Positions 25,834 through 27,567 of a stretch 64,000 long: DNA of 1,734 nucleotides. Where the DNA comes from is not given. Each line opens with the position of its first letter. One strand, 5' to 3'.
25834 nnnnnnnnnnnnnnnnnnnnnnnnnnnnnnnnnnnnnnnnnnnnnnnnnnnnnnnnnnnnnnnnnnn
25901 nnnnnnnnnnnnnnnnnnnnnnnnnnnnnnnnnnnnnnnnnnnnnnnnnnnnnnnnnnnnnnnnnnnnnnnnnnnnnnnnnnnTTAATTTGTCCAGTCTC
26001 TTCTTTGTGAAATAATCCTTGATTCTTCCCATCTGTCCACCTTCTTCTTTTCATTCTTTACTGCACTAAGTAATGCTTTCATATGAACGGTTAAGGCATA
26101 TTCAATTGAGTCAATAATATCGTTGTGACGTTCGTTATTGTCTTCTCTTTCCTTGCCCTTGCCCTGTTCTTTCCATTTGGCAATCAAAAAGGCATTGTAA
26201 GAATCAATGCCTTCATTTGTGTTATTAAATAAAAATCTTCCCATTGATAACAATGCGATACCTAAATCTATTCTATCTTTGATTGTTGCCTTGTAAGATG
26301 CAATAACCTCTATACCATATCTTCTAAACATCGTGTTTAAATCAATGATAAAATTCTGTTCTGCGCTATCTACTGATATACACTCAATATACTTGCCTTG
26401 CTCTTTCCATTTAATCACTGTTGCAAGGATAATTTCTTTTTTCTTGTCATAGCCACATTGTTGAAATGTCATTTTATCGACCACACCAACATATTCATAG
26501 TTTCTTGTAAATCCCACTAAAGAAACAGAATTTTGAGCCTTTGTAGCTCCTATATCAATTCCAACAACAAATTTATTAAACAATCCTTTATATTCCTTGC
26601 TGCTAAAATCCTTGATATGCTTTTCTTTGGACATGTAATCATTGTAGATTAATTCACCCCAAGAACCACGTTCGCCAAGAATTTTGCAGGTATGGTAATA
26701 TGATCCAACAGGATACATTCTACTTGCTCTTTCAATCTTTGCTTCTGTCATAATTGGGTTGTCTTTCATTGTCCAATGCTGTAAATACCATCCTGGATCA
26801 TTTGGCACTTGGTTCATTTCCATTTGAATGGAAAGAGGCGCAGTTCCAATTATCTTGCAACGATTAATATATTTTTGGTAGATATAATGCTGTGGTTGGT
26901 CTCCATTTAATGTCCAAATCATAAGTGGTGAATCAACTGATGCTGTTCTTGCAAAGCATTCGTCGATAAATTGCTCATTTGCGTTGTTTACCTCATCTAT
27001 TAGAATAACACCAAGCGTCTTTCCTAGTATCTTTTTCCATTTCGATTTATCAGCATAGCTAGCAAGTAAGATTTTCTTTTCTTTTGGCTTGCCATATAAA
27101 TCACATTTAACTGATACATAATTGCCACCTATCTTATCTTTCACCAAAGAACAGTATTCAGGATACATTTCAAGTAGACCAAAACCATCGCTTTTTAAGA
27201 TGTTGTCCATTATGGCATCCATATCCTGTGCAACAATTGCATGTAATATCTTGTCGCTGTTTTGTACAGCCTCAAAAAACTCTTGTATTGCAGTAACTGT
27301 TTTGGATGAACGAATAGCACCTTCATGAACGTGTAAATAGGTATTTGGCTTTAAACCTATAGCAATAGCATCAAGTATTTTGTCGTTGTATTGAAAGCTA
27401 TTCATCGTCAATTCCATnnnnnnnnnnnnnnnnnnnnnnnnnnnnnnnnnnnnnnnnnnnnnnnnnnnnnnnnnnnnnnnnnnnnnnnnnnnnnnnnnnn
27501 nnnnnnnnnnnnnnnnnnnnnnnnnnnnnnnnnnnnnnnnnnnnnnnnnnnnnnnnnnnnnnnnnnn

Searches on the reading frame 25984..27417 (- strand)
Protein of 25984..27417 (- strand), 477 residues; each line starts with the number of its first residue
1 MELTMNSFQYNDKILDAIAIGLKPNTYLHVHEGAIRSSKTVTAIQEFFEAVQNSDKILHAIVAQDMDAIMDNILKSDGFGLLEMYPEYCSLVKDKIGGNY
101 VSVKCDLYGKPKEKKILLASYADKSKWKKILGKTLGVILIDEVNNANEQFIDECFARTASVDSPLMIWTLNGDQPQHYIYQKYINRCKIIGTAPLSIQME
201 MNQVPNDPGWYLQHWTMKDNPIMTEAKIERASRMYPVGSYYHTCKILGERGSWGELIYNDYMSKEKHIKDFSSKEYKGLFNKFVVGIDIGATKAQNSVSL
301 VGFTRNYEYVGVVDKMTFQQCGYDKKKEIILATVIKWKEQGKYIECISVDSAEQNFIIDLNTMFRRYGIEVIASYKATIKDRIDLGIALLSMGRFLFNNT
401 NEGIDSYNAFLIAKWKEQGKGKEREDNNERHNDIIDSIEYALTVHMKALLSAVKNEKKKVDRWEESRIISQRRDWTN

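Call 11: search_protein_families(library=pfam, proteins=[window:25984-27417:-], max_evalue=0.01)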
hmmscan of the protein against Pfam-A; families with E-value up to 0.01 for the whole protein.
window:25984-27417:- (477 aa): 1 family
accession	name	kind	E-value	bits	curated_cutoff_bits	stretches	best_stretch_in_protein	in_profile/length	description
PF22762.1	NrS1-pol-like_tail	-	0.0091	16.5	27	0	5-46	32-73/100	NrS-1 polymerase-like, tail domain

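Call 48: search_protein_families(library=phrogs, proteins=[window:25984-27417:-], max_evalue=0.001)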
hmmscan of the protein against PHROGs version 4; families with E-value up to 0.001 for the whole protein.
window:25984-27417:- (477 aa): 2 families
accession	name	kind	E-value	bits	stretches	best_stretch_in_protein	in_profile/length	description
phrog_29775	-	unknown function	8.5e-10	39.7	1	36-225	4-167/212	-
phrog_5653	-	head and packaging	1.5e-05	25.8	1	256-459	9-194/199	terminase large subunit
